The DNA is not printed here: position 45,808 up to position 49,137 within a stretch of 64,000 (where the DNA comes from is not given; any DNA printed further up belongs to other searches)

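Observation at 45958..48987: Tandem-duplicated PilB/GspE secretion ATPase: two complete motor modules in one 1009-aa chain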

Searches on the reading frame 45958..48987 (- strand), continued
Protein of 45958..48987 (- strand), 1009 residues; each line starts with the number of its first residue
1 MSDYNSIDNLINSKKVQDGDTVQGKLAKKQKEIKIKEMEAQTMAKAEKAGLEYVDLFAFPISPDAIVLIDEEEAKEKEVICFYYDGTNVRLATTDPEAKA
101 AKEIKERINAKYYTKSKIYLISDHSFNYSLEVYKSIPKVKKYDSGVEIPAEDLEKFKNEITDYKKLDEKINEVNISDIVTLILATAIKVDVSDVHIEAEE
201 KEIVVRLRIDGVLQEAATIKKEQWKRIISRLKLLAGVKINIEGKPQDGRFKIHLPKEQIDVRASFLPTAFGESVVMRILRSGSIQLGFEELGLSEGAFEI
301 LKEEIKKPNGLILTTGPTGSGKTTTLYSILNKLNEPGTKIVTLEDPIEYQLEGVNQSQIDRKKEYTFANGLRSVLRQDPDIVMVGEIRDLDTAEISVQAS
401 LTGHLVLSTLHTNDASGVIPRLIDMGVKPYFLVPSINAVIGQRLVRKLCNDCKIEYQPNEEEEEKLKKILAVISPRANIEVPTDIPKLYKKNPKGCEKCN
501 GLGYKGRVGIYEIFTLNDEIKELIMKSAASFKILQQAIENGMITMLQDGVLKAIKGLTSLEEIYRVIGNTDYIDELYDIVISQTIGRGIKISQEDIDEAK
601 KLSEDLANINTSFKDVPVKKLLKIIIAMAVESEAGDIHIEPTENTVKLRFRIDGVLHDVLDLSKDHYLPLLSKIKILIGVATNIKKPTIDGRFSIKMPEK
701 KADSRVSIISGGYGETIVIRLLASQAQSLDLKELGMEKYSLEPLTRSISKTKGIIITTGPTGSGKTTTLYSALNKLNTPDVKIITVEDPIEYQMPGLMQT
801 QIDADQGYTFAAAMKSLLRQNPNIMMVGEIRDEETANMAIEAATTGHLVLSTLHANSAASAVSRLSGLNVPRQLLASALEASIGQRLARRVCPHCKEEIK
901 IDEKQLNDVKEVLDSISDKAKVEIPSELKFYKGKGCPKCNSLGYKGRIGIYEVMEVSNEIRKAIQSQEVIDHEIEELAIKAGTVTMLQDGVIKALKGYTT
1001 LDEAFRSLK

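Call 22: find_encoding_contigs(protein=P0008, flank=10000, max_places=2)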
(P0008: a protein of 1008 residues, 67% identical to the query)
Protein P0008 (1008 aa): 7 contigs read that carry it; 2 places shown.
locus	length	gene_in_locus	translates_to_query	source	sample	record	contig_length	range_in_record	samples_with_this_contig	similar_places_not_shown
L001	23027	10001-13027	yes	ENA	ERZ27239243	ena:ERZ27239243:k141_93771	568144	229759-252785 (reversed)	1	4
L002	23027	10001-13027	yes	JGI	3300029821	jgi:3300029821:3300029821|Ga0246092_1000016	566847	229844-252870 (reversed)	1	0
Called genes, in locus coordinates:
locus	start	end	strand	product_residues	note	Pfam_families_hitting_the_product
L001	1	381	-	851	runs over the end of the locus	PF00521:DNA_topoisoIV, PF03989:DNA_gyraseA_C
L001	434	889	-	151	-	-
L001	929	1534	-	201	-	PF00334:NDK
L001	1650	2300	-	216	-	PF13483:Lactamase_B_3, PF12706:Lactamase_B_2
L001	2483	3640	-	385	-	-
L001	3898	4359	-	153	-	-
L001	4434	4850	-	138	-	-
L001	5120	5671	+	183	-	-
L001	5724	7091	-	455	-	PF00587:tRNA-synt_2b, PF03129:HGTP_anticodon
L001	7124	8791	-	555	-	PF03485:Arg_tRNA_synt_N, PF00750:tRNA-synt_1d, PF05746:DALR_1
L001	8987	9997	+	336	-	-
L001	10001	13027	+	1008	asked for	PF13604:AAA_30 (faint), PF00437:T2SSE, PF00004:AAA (faint), PF00005:ABC_tran (faint), PF02492:cobW (faint), PF04851:ResIII (faint), PF12775:AAA_7 (faint), PF00437:T2SSE, +6 more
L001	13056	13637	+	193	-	PF01997:Translin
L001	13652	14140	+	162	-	PF00149:Metallophos, PF12850:Metallophos_2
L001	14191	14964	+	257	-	PF00459:Inositol_P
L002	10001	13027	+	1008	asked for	PF13604:AAA_30 (faint), PF00437:T2SSE, PF00004:AAA (faint), PF00005:ABC_tran (faint), PF02492:cobW (faint), PF04851:ResIII (faint), PF12775:AAA_7 (faint), PF00437:T2SSE, +6 more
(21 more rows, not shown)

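Call 23: find_encoding_contigs(protein=P0094, flank=10000, max_places=2)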
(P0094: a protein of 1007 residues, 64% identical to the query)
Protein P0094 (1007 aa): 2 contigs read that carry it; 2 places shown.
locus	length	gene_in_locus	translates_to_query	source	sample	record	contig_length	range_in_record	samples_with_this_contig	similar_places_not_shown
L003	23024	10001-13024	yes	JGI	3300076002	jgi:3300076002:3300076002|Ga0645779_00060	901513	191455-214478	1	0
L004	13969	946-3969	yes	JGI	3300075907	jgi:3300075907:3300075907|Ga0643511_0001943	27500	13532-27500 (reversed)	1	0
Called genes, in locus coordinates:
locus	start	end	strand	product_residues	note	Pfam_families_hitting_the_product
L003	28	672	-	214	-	PF13483:Lactamase_B_3, PF12706:Lactamase_B_2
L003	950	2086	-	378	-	-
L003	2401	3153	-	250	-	-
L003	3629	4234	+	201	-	-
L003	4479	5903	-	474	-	PF28494:GlyRS_ins_1 (faint), PF00587:tRNA-synt_2b, PF03129:HGTP_anticodon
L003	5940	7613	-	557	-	PF03485:Arg_tRNA_synt_N, PF00750:tRNA-synt_1d, PF05746:DALR_1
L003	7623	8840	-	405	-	PF00579:tRNA-synt_1b, PF22421:SYY_C-terminal, PF01479:S4 (weak)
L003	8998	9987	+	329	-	-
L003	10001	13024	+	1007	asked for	PF00004:AAA (faint), PF05157:MshEN (weak), PF20720:nSTAND3 (faint), PF00437:T2SSE, PF00005:ABC_tran (faint), PF02492:cobW (faint), PF04851:ResIII (faint), PF00437:T2SSE, +9 more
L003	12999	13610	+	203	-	PF01997:Translin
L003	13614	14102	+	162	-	PF00149:Metallophos, PF12850:Metallophos_2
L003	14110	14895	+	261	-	PF00459:Inositol_P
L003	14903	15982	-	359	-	PF07963:N_methyl, PF09603:Fib_succ_major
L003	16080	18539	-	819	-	PF00005:ABC_tran (faint), PF01637:ATPase_2 (faint), PF02463:SMC_N (faint), PF03193:RsgA_GTPase (faint), PF13173:AAA_14 (faint), PF13191:AAA_16 (faint), PF13401:AAA_22 (faint), PF17755:UvrA_DNA-bind, +6 more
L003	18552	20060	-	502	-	PF02934:GatB_N, PF02637:GatB_Yqey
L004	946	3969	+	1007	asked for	PF00004:AAA (faint), PF05157:MshEN (weak), PF20720:nSTAND3 (faint), PF00437:T2SSE, PF00005:ABC_tran (faint), PF02492:cobW (faint), PF04851:ResIII (faint), PF00437:T2SSE, +9 more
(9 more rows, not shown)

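Call 27: search_solved_structures(query=window:45958-48987:-, max_evalue=1e-20, show_alignments=1)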
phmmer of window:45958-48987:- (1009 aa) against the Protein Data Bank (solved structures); distinct sequences matched with E-value up to 1e-20: 21.
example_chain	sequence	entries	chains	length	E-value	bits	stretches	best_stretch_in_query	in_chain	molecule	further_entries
3jc8_Ba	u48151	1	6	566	9.7e-106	357.9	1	45-570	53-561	Type IV-A pilus assembly ATPase PilB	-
5zfr_A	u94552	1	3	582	4.2e-103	349.2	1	46-567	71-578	Type IV pilus biogenesis ATPase PilB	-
6olj_C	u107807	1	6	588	6.9e-103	348.5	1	18-567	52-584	Type IV pilus biogenesis ATPase PilB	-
5tsg_B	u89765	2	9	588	1.5e-102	347.4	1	18-567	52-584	Type IV pilus biogenesis ATPase PilB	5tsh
6f8l_G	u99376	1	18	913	1.2e-101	344.4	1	38-564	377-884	Type IV pilus assembly protein PilF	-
4pht_A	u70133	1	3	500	3.2e-101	342.9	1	157-567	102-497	General secretory pathway protein E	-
1p9r_A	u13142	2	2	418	8.2e-100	338.3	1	151-565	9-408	General secretion pathway protein E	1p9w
5oiu_A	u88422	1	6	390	1.3e-99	337.6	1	177-564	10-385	Type IV pilus assembly protein PilF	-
4ksr_A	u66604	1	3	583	1.4e-99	337.5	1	159-569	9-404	Type II secretion system protein E, Hemolysin-coregulated protein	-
4kss_A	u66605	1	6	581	1.7e-99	337.2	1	159-567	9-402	Type II secretion system protein E, hemolysin-coregulated protein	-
5it5_F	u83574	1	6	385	2.1e-99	336.9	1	180-564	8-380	ATP binding motif-containing protein PilF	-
6ejf_A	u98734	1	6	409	2.2e-99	336.9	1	180-564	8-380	Type IV pilus assembly protein PilF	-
5zfq_A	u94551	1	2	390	1e-33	119.6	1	286-440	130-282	Twitching motility pilus retraction protein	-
6ojx_A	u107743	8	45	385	1.2e-32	116.1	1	286-440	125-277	Twitching motility pilus retraction ATPase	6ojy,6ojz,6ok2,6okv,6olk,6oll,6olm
3jvu_A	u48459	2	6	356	1.4e-31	112.5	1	269-448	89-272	Twitching mobility protein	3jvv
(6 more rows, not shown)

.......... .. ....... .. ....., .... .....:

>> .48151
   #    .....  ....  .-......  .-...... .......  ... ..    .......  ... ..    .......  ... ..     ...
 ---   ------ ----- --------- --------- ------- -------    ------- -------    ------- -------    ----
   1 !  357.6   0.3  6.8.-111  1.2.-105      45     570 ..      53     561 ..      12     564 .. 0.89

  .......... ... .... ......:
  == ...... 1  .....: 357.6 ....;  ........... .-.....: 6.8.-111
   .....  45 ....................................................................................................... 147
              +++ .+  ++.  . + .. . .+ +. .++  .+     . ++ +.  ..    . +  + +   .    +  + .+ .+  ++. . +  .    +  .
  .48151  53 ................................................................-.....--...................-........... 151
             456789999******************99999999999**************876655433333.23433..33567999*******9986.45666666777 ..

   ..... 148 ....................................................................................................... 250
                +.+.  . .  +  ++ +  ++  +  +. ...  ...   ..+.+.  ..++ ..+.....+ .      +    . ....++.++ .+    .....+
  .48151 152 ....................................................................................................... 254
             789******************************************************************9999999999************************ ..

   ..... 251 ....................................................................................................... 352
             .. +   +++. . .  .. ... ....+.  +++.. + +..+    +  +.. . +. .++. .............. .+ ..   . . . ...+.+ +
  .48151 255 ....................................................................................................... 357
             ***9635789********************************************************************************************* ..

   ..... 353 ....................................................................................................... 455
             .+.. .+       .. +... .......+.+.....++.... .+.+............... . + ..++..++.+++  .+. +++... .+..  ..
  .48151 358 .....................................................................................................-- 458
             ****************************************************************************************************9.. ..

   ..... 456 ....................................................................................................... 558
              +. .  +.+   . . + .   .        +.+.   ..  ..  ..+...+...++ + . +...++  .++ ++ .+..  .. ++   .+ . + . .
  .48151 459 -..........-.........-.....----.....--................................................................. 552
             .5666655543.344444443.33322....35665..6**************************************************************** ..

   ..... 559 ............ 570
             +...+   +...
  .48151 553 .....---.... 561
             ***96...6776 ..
